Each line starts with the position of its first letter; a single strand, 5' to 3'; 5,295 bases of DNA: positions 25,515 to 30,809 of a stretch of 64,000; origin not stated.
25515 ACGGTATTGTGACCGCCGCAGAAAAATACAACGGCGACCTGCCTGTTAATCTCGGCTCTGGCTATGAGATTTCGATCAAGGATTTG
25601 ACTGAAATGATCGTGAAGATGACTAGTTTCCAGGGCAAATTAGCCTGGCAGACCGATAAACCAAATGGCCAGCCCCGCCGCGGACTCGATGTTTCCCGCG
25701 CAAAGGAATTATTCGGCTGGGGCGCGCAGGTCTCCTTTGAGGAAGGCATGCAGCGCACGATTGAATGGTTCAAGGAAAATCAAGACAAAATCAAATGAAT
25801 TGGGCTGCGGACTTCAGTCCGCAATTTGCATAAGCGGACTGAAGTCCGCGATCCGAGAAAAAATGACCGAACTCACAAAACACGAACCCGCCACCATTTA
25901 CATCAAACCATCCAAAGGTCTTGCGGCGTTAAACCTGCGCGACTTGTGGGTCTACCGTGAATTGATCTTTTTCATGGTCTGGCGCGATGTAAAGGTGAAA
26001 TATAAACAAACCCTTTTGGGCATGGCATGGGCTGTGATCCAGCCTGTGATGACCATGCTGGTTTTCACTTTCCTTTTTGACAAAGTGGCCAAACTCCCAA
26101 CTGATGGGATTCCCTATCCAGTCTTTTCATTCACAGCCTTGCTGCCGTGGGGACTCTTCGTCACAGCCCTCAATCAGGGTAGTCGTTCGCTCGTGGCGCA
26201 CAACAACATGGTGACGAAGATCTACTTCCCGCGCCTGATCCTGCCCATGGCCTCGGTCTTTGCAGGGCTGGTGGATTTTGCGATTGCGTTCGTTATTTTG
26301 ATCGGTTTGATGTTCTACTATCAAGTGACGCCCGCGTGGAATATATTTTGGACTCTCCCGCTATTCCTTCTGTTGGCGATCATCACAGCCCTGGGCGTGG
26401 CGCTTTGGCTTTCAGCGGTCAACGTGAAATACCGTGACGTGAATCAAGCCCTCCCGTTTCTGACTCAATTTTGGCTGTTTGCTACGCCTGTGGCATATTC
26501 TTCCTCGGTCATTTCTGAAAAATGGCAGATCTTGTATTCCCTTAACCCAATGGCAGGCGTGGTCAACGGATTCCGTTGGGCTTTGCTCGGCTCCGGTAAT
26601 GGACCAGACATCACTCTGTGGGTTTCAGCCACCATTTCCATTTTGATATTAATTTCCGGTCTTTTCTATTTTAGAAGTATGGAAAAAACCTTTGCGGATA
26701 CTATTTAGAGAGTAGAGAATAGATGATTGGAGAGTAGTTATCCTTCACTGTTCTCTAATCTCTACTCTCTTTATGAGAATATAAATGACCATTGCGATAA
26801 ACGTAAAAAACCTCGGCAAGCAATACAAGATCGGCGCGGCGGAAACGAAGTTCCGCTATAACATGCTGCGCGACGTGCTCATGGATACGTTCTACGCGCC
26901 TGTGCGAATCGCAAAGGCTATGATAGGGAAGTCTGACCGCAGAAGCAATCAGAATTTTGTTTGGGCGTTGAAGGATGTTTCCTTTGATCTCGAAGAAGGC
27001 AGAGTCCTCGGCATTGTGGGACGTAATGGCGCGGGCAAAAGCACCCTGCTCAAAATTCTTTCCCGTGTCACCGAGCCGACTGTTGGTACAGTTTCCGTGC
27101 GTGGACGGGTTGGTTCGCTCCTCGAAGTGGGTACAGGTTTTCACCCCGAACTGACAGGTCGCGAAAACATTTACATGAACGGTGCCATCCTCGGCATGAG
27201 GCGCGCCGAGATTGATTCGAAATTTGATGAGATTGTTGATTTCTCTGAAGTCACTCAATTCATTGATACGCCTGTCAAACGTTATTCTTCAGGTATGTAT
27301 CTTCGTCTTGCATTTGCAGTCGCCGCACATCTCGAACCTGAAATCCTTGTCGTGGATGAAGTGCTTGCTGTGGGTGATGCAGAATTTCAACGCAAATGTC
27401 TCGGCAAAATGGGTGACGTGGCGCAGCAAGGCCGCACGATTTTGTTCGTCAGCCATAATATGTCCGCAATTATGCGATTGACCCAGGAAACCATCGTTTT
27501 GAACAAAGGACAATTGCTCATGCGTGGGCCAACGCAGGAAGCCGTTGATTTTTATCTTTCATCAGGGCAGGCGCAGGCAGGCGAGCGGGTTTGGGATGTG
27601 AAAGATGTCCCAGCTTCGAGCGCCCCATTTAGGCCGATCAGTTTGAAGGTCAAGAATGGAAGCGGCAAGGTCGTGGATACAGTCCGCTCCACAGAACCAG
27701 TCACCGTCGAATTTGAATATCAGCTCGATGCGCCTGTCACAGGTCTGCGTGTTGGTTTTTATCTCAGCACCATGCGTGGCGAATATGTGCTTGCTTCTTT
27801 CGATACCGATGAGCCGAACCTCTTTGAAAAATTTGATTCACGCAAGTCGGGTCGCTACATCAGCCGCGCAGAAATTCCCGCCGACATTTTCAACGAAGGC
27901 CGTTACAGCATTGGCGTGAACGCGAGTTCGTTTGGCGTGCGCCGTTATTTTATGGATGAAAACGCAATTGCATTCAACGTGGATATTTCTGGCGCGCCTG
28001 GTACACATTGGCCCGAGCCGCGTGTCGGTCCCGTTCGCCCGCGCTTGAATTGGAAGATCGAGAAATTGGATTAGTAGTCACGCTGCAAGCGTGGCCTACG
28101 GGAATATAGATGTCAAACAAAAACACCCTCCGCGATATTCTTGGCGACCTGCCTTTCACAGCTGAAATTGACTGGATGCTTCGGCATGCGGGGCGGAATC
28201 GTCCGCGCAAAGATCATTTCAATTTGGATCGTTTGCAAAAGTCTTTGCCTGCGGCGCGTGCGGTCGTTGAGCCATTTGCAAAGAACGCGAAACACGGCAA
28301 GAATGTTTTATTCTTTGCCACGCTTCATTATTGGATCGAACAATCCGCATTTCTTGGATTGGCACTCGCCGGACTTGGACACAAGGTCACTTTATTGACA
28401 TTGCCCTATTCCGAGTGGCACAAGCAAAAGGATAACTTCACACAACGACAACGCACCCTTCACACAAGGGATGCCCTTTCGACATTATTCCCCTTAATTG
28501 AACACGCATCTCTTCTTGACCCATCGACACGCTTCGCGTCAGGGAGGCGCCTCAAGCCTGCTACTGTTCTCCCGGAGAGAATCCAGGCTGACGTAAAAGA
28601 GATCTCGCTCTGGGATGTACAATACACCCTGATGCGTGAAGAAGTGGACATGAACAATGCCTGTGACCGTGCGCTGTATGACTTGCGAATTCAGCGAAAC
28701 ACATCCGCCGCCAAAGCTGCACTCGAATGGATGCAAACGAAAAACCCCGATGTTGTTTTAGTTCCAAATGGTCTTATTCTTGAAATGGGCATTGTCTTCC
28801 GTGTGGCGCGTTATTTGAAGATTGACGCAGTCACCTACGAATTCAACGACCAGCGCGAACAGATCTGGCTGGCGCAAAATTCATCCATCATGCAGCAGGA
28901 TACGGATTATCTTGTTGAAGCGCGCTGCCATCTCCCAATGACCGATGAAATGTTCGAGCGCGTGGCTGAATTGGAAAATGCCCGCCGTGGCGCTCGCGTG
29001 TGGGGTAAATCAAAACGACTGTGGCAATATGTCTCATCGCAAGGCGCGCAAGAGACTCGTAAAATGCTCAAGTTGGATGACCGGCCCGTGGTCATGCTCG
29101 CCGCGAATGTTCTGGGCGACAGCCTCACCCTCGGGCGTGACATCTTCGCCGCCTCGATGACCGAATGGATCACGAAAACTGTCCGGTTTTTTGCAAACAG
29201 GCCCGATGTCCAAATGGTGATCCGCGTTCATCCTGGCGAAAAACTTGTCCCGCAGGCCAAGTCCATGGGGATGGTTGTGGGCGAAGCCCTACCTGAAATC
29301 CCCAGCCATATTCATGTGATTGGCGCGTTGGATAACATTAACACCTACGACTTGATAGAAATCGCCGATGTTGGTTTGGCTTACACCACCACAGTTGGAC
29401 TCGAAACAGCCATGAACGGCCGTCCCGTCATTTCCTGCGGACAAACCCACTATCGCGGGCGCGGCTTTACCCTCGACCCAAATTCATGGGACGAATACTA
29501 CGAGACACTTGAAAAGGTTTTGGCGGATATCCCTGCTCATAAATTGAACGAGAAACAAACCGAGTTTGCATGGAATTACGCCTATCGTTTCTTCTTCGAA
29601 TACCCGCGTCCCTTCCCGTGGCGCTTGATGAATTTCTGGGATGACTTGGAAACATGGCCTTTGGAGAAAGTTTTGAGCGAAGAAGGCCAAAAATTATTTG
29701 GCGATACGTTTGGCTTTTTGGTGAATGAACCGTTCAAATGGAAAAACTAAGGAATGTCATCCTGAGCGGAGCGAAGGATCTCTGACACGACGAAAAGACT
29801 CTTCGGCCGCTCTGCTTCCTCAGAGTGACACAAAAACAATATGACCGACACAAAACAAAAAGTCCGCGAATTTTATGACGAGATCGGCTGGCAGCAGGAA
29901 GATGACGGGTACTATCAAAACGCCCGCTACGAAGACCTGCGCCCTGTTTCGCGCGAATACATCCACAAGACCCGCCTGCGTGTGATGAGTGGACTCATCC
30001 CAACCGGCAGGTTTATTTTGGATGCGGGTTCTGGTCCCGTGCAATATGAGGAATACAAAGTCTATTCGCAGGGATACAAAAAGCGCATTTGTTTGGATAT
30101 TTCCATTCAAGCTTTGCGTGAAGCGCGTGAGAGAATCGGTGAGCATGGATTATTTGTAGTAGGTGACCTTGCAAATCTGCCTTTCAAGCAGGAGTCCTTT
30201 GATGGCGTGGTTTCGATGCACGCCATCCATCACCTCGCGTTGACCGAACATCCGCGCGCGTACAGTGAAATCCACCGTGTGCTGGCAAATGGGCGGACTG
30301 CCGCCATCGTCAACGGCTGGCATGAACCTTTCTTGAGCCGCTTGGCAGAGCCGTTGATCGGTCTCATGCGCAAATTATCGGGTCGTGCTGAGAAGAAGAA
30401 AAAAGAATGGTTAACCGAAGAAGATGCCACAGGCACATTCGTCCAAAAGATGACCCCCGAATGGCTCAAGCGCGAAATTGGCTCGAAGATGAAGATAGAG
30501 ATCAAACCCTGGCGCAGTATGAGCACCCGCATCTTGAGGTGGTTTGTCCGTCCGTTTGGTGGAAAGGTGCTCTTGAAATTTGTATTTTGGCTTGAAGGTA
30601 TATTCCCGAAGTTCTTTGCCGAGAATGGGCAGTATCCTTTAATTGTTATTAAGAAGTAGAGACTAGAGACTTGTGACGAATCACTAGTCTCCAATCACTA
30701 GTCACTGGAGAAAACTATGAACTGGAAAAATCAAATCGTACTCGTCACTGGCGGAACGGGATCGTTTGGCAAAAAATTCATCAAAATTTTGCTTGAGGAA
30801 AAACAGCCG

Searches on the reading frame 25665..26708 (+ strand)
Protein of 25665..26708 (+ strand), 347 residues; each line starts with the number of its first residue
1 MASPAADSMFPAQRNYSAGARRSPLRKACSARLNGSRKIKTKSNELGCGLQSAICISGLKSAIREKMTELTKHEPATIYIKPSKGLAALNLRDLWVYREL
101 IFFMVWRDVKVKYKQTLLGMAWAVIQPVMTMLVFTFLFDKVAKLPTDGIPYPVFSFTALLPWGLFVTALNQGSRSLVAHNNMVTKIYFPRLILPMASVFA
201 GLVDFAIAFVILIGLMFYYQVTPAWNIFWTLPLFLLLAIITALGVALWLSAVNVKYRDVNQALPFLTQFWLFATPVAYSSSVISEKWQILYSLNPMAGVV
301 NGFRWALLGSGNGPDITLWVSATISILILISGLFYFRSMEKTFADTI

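Call 34: search_protein_families(library=pfam, proteins=[window:25665-26708:+])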
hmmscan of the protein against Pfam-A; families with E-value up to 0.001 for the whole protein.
window:25665-26708:+ (347 aa): 2 families
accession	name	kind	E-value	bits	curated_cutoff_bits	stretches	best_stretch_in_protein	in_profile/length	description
PF01061.29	ABC2_membrane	-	1.8e-19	70.5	26.9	1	100-307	2-210/211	ABC-2 type transporter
PF12698.13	ABC2_membrane_3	-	0.00028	20.5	31.6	1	202-330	216-337/347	ABC-2 family transporter protein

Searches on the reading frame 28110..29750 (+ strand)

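Call 8: search_protein_families(library=pfam, proteins=[window:28110-29750:+])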
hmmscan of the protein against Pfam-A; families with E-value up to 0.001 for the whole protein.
window:28110-29750:+ (546 aa): 1 family
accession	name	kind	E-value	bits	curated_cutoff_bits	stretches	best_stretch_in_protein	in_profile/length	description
PF05159.20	Capsule_synth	-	9.9e-08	32.2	20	1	301-458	121-276/310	Capsule polysaccharide biosynthesis protein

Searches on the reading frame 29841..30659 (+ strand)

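Call 8: search_protein_families(library=pfam, proteins=[window:29841-30659:+])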
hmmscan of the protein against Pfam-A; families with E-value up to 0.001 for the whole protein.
window:29841-30659:+ (272 aa): 4 families
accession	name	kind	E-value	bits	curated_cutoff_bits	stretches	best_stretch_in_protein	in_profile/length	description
PF08241.18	Methyltransf_11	-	1.2e-16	61.6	21.2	1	60-151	1-90/95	Methyltransferase domain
PF13649.12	Methyltransf_25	-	1.1e-14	55.3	27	1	59-151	1-96/97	Methyltransferase domain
PF13847.12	Methyltransf_31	-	2.5e-08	34.2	27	1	59-168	7-114/145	Methyltransferase domain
PF08242.18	Methyltransf_12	-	1.5e-05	26.1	30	1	83-151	24-95/98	Methyltransferase domain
